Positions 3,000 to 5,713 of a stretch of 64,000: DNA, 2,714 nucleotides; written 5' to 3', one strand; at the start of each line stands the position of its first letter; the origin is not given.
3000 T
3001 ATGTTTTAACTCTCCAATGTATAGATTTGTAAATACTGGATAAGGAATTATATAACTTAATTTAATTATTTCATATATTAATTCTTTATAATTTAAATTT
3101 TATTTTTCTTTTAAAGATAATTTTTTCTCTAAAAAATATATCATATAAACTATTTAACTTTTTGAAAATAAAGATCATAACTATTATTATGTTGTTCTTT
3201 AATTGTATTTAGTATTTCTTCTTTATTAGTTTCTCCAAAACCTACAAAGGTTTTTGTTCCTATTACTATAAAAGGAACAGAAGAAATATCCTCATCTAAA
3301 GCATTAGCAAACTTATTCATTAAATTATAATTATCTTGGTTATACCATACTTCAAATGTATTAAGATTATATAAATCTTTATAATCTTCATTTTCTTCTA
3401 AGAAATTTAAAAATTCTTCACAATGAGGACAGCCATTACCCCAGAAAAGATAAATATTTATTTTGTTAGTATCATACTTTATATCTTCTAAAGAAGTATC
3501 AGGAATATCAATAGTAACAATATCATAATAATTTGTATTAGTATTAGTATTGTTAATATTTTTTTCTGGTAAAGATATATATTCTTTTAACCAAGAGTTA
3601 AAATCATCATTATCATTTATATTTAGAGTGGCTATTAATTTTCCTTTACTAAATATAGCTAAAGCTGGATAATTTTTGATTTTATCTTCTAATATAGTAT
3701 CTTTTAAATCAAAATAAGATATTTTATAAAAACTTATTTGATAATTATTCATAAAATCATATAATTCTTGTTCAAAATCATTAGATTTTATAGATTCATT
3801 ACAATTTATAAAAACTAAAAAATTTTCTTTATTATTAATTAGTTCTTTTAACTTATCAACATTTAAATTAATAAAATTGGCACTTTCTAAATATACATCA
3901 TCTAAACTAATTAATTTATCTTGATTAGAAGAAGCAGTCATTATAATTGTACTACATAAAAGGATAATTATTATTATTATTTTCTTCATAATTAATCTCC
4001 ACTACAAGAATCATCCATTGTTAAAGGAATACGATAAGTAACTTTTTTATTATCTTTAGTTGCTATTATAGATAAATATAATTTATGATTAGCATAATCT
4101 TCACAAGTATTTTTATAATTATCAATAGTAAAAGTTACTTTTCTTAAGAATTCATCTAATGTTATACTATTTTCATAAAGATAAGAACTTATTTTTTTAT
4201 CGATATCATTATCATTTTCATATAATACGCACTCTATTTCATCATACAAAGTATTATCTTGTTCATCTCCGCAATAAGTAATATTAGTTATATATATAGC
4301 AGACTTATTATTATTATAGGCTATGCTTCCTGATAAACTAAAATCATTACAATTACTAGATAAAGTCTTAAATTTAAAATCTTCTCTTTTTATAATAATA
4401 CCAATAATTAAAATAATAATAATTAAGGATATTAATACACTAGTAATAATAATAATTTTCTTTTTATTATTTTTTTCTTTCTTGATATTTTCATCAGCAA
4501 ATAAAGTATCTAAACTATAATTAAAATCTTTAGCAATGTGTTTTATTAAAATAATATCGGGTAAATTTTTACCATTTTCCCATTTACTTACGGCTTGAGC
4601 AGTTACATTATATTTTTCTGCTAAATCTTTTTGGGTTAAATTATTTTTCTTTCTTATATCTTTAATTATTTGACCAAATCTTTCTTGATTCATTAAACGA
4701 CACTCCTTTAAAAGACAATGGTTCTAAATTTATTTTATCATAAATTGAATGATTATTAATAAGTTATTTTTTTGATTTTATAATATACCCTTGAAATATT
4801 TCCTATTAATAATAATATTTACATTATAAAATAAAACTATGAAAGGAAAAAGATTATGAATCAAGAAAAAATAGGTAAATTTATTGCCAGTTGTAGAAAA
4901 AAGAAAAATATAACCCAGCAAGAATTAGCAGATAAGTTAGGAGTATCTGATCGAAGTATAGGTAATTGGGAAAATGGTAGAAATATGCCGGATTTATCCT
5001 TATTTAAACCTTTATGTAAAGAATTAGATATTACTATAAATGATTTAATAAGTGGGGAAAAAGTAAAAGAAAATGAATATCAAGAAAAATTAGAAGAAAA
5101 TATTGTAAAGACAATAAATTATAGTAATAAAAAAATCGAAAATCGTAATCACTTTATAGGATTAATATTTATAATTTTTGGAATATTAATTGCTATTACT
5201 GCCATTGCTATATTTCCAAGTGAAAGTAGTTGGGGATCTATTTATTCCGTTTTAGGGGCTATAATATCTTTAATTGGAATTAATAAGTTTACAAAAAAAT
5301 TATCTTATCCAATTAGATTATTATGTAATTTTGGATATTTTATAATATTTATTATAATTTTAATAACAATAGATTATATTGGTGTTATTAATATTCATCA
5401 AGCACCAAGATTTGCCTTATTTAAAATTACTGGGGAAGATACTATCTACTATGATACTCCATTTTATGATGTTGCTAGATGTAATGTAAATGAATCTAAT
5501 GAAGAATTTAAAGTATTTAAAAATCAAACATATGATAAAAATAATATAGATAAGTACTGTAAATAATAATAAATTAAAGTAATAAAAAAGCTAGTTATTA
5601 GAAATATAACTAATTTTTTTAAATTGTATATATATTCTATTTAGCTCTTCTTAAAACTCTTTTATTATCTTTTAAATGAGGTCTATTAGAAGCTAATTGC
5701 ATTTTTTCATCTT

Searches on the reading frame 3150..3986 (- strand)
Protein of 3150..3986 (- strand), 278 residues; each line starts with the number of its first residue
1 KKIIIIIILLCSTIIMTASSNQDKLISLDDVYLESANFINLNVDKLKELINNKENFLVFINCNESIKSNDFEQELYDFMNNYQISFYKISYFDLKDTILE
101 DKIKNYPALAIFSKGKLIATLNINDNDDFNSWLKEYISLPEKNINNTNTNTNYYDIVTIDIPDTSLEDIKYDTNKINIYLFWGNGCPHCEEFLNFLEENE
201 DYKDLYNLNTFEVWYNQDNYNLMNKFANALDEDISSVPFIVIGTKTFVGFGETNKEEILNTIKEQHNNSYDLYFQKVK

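Call 53: search_protein_families(library=pfam, proteins=[window:3150-3986:-], max_evalue=0.01)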
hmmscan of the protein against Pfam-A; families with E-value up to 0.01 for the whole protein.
window:3150-3986:- (278 aa): 2 families
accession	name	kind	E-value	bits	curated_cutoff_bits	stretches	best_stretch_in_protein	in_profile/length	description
PF00085.26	Thioredoxin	-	7.9e-05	23.1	23.5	0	75-134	40-102/103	Thioredoxin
PF13098.12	Thioredoxin_2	-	0.00013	22.7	27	1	174-246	5-85/104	Thioredoxin-like domain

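Call 67: search_solved_structures(query=window:3150-3986:-, max_evalue=1, show_alignments=1)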
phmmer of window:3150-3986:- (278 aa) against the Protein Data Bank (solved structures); distinct sequences matched with E-value up to 1: 17.
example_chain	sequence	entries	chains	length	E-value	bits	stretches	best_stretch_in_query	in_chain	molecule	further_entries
8vd6_A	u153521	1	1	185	0.0028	20.4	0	33-54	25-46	CAP REPEAT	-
3lgc_A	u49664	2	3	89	0.021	17.5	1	174-260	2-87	Glutaredoxin 1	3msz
7c10_A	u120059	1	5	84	0.033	16.9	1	178-266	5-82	Glutaredoxin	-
3ic4_A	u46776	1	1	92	0.042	16.5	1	177-259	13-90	Glutaredoxin (Grx-1)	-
8xyw_A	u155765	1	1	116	0.042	16.5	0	101-136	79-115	De novo designed Trx-3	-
4ruv_A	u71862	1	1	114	0.063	15.9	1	76-123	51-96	Thioredoxin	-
1fo5_A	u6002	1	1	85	0.081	15.6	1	174-264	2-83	THIOREDOXIN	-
5hus_A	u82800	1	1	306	0.18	14.4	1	75-145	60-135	trehalose synthase regulatory protein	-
3hz8_A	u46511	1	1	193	0.44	13.2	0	173-230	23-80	Thiol:disulfide interchange protein DsbA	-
4ekz_A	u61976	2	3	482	0.48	13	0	165-208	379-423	Protein disulfide-isomerase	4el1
6i7s_A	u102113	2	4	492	0.52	13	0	165-208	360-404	Protein disulfide-isomerase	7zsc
8eoj_A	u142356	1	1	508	0.58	12.8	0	165-208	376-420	Protein disulfide-isomerase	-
7c12_A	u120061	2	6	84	0.71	12.5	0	178-266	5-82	Glutaredoxin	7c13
3dvw_A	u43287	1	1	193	0.79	12.3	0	173-230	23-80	Thiol:disulfide interchange protein DsbA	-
3c71_A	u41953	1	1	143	0.89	12.2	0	176-197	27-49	Thiol-disulfide oxidoreductase resA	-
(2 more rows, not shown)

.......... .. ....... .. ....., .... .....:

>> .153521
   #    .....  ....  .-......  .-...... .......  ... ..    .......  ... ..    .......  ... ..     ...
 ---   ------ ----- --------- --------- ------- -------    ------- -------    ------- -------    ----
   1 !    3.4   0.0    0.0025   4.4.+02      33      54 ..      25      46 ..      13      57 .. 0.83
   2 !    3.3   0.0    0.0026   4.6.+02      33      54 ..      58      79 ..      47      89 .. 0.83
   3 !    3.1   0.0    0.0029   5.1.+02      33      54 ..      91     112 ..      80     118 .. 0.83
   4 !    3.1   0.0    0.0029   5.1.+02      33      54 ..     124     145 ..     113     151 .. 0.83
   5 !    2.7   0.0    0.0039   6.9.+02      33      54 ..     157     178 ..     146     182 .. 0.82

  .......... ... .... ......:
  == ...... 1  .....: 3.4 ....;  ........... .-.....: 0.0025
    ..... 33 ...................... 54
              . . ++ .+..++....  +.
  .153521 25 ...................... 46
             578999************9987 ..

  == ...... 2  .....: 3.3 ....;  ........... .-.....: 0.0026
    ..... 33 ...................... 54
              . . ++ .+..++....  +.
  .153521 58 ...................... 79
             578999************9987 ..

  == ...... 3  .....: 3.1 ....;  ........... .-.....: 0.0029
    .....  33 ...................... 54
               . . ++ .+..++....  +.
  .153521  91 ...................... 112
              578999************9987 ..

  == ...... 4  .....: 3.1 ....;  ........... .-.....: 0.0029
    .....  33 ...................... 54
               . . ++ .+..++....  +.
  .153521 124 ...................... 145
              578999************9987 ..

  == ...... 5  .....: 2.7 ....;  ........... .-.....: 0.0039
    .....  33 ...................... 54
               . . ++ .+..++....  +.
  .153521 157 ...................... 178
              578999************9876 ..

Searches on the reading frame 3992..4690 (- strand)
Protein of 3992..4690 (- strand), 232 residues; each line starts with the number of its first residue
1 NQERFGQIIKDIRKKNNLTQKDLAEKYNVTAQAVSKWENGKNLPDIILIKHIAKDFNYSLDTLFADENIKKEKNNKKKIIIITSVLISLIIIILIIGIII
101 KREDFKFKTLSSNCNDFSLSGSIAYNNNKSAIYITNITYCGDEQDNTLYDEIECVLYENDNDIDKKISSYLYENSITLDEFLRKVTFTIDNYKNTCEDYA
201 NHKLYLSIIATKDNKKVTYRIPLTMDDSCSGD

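Call 53: search_protein_families(library=pfam, proteins=[window:3992-4690:-], max_evalue=0.01)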
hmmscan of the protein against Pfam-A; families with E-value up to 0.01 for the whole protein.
window:3992-4690:- (232 aa): 9 families
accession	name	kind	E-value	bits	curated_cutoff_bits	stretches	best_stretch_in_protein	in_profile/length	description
PF01381.28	HTH_3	-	2.4e-15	56.7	23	1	9-63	1-55/55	Helix-turn-helix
PF12844.13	HTH_19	-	5.4e-09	36.3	30.2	1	6-68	1-63/64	Helix-turn-helix domain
PF15731.11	MqsA_antitoxin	-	4.7e-05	23.9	30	1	6-51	71-116/131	Antitoxin component of bacterial toxin-antitoxin system, MqsA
PF13560.12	HTH_31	-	5.1e-05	23.9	27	1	4-44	1-42/64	Helix-turn-helix domain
PF13443.12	HTH_26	-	0.00017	22.2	22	1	10-64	3-58/63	Cro/C1-type HTH DNA-binding domain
PF13412.12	HTH_24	-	0.00065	19.7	21.9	0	7-35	7-35/48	Winged helix-turn-helix DNA-binding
PF13744.12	HTH_37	-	0.0011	19.2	27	1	6-41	20-55/80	Helix-turn-helix domain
PF09716.15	ETRAMP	-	0.005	17.2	29.1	1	66-101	41-76/81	Malarial early transcribed membrane protein (ETRAMP)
PF22495.2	HTH_92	-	0.0081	15.9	27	0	11-46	2-37/45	RsaL-like HTH domain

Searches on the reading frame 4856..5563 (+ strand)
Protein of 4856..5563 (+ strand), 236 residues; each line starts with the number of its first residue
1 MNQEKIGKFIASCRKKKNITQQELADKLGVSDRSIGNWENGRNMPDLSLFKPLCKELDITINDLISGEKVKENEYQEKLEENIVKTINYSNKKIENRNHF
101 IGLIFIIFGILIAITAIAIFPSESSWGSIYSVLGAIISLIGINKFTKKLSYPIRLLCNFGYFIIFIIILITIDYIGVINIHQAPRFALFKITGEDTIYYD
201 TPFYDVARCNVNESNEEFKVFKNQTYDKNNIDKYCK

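Call 53: search_protein_families(library=pfam, proteins=[window:4856-5563:+], max_evalue=0.01)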
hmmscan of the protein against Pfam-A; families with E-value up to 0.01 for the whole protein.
window:4856-5563:+ (236 aa): 8 families
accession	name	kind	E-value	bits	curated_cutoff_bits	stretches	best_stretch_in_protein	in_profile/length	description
PF01381.28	HTH_3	-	7e-15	55.3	23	1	10-64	1-55/55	Helix-turn-helix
PF12844.13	HTH_19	-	4.9e-13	49.2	30.2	1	7-68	1-62/64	Helix-turn-helix domain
PF13560.12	HTH_31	-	2.4e-06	28.2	27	1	7-55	3-52/64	Helix-turn-helix domain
PF13443.12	HTH_26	-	3.4e-05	24.4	22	1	15-66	7-59/63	Cro/C1-type HTH DNA-binding domain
PF07022.19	Phage_CI_repr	-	9.7e-05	23.1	22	1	19-69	12-62/65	Bacteriophage CI repressor helix-turn-helix domain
PF08279.18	HTH_11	-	0.00087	19.6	25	1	15-35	12-32/55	HTH domain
PF15731.11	MqsA_antitoxin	-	0.0021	18.6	30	1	7-52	71-116/131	Antitoxin component of bacterial toxin-antitoxin system, MqsA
PF23636.1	DUF7144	-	0.0042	17.7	27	1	100-170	44-111/115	Domain of unknown function (DUF7144)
